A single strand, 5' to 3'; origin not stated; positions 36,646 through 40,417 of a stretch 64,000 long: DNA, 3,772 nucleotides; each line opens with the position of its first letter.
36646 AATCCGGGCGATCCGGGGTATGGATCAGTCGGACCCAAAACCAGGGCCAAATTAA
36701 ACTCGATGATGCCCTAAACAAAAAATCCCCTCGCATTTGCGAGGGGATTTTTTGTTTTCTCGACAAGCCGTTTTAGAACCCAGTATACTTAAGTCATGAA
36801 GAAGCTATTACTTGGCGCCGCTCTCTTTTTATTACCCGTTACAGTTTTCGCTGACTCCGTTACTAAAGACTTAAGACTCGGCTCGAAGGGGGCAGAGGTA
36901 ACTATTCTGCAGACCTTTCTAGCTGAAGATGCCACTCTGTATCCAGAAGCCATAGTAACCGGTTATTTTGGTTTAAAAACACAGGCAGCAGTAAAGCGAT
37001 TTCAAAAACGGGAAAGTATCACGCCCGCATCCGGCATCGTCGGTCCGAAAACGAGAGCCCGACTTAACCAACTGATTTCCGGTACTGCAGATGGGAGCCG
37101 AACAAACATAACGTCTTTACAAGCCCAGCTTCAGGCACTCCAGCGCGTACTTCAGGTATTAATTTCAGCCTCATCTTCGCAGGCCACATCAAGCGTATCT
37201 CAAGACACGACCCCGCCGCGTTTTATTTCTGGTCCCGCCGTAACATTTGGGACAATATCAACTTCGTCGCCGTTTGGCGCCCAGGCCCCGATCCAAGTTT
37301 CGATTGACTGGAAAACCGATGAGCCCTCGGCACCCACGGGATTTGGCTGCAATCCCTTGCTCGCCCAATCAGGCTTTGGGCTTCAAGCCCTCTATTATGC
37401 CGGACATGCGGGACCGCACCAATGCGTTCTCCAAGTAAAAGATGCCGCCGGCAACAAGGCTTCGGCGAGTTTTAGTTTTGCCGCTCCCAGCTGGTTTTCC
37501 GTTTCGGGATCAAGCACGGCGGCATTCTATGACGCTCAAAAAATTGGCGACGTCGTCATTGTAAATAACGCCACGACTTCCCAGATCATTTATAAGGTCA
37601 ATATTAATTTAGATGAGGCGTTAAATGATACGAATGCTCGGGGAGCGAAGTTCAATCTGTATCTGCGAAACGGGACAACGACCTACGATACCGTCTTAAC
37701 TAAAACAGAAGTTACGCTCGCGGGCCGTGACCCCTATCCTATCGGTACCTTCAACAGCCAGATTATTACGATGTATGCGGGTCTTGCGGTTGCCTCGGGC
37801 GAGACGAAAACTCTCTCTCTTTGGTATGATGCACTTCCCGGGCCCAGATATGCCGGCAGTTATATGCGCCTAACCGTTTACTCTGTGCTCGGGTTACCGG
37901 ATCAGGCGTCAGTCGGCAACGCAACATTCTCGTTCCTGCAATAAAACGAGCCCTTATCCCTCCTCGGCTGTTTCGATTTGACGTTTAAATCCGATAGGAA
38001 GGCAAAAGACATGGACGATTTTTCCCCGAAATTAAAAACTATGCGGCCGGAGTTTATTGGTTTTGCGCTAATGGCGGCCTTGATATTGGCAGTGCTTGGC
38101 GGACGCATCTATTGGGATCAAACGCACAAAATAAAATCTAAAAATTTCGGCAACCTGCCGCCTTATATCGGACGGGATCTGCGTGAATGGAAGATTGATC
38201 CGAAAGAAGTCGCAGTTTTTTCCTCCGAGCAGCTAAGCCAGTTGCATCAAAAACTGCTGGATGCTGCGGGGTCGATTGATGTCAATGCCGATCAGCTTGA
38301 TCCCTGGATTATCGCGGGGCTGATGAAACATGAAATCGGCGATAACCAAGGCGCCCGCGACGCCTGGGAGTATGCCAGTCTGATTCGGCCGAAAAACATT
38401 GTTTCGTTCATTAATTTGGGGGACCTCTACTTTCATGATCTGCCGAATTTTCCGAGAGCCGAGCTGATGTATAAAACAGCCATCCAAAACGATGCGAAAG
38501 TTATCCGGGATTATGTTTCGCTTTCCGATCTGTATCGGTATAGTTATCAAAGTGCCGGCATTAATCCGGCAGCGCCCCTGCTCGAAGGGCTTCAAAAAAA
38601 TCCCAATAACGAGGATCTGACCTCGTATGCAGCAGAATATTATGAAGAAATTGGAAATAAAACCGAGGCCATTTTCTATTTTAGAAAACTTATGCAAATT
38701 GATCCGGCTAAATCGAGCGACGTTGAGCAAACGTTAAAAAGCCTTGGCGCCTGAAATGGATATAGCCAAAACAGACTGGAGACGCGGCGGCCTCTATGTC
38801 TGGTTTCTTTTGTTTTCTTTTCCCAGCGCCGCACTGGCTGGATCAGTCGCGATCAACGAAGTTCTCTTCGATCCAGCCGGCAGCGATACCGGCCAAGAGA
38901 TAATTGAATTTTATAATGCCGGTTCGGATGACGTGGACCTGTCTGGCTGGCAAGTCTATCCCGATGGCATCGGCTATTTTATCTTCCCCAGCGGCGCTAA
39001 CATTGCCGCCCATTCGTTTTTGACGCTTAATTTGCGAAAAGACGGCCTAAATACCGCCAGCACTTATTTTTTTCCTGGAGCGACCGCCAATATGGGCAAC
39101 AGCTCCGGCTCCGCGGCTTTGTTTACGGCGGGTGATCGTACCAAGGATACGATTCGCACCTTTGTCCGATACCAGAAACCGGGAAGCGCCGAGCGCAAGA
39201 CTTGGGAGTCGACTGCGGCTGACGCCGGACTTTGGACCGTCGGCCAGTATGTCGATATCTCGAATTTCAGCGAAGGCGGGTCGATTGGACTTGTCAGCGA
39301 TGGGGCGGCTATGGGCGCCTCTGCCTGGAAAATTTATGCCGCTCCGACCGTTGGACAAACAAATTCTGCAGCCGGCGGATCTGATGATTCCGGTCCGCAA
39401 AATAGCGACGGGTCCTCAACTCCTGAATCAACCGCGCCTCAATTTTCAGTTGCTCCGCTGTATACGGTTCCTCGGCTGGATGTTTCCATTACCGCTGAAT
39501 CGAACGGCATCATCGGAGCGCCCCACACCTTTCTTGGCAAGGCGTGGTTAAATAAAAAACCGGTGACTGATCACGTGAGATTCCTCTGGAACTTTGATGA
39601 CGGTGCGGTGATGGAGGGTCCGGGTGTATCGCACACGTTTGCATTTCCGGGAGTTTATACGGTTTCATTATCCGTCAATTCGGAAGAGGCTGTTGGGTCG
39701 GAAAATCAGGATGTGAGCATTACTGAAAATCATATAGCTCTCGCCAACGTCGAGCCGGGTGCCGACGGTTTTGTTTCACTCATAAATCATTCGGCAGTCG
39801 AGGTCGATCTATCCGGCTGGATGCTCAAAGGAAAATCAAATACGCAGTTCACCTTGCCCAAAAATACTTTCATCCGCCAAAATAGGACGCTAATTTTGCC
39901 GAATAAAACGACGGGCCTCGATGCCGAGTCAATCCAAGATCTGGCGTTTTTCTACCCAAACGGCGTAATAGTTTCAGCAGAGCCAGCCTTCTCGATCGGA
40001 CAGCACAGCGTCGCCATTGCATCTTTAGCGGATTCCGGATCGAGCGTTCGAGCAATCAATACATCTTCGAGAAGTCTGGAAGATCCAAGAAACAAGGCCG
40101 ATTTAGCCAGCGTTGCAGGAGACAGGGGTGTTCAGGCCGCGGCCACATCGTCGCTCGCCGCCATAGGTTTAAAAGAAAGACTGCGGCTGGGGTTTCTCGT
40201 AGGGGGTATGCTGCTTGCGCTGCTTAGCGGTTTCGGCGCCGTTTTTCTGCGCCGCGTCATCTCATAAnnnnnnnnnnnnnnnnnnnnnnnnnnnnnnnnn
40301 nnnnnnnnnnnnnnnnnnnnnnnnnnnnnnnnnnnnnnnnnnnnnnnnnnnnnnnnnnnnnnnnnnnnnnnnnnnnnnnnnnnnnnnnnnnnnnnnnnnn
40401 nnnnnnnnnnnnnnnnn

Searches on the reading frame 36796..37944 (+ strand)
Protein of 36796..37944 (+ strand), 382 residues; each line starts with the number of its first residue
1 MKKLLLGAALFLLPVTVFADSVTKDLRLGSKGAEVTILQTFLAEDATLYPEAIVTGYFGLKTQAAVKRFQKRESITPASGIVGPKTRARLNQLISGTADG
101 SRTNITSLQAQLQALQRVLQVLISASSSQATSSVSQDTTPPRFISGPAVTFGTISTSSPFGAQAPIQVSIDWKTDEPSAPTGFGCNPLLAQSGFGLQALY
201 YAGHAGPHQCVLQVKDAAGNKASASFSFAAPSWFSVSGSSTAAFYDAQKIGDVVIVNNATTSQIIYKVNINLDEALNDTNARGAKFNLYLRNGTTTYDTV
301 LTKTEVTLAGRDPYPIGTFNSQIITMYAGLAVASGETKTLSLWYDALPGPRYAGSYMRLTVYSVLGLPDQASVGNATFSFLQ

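Call 7: search_protein_families(library=pfam, proteins=[window:36796-37944:+], max_evalue=0.01)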
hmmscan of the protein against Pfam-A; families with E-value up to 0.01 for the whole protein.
window:36796-37944:+ (382 aa): 2 families
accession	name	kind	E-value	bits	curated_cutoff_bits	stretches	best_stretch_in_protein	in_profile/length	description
PF01471.23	PG_binding_1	-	1.4e-11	44.8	23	1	32-90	2-57/57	Putative peptidoglycan binding domain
PF09374.15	PG_binding_3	-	0.0095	16.5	24.6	0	35-73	3-39/76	Predicted Peptidoglycan domain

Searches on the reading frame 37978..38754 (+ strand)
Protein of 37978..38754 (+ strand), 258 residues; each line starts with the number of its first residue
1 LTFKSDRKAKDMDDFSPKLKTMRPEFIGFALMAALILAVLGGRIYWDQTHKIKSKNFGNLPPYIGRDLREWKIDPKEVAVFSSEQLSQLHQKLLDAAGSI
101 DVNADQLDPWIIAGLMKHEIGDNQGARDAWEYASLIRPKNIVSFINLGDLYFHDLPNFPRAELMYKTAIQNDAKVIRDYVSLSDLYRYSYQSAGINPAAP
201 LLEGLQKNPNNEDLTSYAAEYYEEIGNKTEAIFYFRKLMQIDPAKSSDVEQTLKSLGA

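Call 7: search_protein_families(library=pfam, proteins=[window:37978-38754:+], max_evalue=0.01)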
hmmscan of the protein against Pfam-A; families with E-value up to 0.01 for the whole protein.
window:37978-38754:+ (258 aa): 4 families
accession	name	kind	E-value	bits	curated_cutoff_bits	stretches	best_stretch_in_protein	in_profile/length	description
PF07719.23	TPR_2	-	4.7e-05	23.6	27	1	217-243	6-32/34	Tetratricopeptide repeat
PF13181.12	TPR_8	-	7.4e-05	23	25.7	1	219-244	8-33/34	Tetratricopeptide repeat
PF23914.1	TPR_CcmH_CycH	-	0.0002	21.7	42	0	165-247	73-156/158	Cytochrome c-type biogenesis protein H TPR domain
PF14559.12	TPR_19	-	0.0046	17.7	25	0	198-244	10-57/68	Tetratricopeptide repeat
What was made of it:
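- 37978..38754 (+): U6: membrane-anchored TPR protein (the true start may be ATG 38011). Weak TPR hits (call 7).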

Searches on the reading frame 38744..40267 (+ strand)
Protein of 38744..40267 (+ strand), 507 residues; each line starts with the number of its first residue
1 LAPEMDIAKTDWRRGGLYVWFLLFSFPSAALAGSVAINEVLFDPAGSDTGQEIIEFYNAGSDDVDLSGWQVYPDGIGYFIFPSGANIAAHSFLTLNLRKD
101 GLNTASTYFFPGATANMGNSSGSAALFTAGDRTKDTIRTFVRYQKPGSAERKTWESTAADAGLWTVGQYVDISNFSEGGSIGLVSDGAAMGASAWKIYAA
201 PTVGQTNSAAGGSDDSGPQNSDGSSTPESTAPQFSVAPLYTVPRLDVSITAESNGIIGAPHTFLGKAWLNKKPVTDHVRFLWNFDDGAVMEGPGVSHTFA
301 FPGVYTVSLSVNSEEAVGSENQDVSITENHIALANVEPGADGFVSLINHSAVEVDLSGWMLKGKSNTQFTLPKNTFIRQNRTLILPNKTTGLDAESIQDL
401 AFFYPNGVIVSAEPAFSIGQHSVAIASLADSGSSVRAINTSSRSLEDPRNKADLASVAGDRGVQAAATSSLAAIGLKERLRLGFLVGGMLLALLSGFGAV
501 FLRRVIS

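Call 7: search_protein_families(library=pfam, proteins=[window:38744-40267:+], max_evalue=0.01)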
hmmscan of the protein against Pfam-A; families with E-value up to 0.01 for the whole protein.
window:38744-40267:+ (507 aa): 3 families
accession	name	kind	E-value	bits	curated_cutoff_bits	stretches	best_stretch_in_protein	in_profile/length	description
PF00932.25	LTD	-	1.4e-23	83.8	34.3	2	32-133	5-101/109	Lamin Tail Domain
PF18911.6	PKD_4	-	5.7e-11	42.8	27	1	269-324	26-81/85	PKD domain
PF00801.26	PKD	-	1.1e-08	35.4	23.5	1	275-326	27-78/80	PKD domain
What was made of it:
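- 38744..40267 (+): U7: secreted LTD-PKD protein with a C-terminal TM anchor. Its stop abuts the G1 start (probable start ATG 38756). Pfam LTD 83.8 bits, PKD (call 7).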

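Call 67: search_protein_families(library=ncbifam, proteins=[window:38744-40267:+], max_evalue=0.00001)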
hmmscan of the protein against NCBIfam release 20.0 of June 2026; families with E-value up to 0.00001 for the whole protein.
window:38744-40267:+ (507 aa): 0 families
